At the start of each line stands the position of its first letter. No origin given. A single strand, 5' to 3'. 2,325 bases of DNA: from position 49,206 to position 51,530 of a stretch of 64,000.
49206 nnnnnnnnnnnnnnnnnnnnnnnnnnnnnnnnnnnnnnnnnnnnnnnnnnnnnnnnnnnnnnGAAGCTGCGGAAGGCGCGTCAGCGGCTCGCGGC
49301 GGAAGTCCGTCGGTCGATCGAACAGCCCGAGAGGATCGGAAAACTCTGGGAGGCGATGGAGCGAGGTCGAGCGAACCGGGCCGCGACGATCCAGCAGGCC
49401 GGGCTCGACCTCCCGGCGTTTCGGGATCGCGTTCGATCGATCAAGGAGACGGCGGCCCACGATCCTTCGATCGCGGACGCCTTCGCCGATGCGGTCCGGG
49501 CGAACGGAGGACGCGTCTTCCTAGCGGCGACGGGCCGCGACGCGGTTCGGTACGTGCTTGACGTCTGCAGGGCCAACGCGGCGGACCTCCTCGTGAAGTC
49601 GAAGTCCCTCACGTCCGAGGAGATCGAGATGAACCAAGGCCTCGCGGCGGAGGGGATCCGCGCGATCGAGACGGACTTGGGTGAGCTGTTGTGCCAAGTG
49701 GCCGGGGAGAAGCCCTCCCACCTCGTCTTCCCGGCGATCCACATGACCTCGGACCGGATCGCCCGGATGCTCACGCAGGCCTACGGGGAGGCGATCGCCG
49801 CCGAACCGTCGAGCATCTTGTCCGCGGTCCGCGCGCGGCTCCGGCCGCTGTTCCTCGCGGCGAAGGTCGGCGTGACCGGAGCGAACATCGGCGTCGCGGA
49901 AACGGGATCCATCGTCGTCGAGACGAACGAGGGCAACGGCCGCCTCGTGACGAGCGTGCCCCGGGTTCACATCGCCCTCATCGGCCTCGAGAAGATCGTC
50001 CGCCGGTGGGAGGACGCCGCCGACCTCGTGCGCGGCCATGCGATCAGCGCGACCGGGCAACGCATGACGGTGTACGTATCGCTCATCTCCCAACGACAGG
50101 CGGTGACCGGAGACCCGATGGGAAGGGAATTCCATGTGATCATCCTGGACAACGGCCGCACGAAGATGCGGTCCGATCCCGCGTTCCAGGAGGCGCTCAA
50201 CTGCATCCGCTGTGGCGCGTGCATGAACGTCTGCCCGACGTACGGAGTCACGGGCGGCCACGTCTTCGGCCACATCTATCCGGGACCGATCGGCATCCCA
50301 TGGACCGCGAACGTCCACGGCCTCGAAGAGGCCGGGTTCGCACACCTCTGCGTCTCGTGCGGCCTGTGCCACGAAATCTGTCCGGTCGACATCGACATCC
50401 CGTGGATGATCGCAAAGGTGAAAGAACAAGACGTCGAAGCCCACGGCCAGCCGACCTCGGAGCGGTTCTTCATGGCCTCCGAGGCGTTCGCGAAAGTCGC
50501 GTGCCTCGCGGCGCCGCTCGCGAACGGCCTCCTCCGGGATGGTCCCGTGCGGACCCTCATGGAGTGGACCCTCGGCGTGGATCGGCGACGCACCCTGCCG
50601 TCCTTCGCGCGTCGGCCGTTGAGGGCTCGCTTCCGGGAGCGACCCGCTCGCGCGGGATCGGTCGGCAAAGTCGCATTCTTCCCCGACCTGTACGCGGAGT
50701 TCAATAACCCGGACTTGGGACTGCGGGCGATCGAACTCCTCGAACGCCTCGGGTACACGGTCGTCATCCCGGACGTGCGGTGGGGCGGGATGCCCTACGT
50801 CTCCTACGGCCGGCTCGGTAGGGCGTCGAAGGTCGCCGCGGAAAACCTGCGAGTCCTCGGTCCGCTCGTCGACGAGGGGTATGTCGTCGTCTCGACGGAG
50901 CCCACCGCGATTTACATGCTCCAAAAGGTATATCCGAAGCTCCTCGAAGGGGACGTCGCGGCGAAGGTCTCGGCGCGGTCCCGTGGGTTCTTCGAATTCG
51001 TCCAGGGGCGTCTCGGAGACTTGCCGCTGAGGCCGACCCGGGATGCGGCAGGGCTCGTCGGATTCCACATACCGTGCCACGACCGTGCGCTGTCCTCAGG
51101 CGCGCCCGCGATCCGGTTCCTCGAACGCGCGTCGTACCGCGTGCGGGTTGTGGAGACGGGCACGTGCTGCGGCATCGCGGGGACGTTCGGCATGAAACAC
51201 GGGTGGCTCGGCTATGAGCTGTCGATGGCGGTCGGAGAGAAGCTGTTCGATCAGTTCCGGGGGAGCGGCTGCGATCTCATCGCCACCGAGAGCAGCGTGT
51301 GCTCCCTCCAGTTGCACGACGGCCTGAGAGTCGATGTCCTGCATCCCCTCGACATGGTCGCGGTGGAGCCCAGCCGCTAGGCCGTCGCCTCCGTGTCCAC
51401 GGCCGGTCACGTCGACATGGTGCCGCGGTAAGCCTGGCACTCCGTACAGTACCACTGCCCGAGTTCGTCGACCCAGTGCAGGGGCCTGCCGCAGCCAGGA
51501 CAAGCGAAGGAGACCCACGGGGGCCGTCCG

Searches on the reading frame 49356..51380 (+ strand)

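Call 36: search_protein_families(library=pfam, proteins=[window:49356-51380:+], max_evalue=0.01)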
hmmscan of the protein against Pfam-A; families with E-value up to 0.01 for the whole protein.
window:49356-51380:+ (674 aa): 16 families
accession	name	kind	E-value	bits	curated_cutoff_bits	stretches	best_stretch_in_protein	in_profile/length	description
PF02589.21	LUD_dom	-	3e-38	131.9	22.6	1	42-264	3-189/189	LUD domain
PF13183.11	Fer4_8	-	9.5e-14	52.1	27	1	280-346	2-68/68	4Fe-4S dicluster domain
PF13534.11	Fer4_17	-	5.7e-09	36.8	22.2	1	282-347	1-61/61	4Fe-4S dicluster domain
PF13187.11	Fer4_9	-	2.3e-08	34.4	27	1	260-295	15-49/52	4Fe-4S dicluster domain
PF00037.32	Fer4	-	3.4e-08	33.4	21.1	2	282-295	7-20/24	4Fe-4S binding domain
PF02754.22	CCG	-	3.1e-07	30.8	20.6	1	568-653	1-84/85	Cysteine-rich domain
PF12837.12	Fer4_6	-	1.6e-06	28.2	25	1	282-298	8-23/24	4Fe-4S binding domain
PF14691.11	Fer4_20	-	2.6e-06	27.7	25.8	1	329-363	21-57/113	Dihydroprymidine dehydrogenase domain II, 4Fe-4S cluster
PF12800.12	Fer4_4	-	3.3e-06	27.4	24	1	282-296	3-17/17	4Fe-4S binding domain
PF12838.12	Fer4_7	-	4.1e-06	27.6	27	1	282-346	1-52/52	4Fe-4S dicluster domain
PF13237.11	Fer4_10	-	5.6e-06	26.6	25.5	1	281-343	7-53/53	4Fe-4S dicluster domain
PF12797.12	Fer4_2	-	7e-06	26.1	24.5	1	279-295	6-22/22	4Fe-4S binding domain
PF13746.11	Fer4_18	-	8.4e-06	26.4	27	0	273-295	51-73/114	4Fe-4S dicluster domain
PF14697.11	Fer4_21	-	1.1e-05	25.9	35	0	329-345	38-55/59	4Fe-4S dicluster domain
PF12798.12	Fer4_3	-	9.5e-05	23.4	27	0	283-295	1-13/15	4Fe-4S binding domain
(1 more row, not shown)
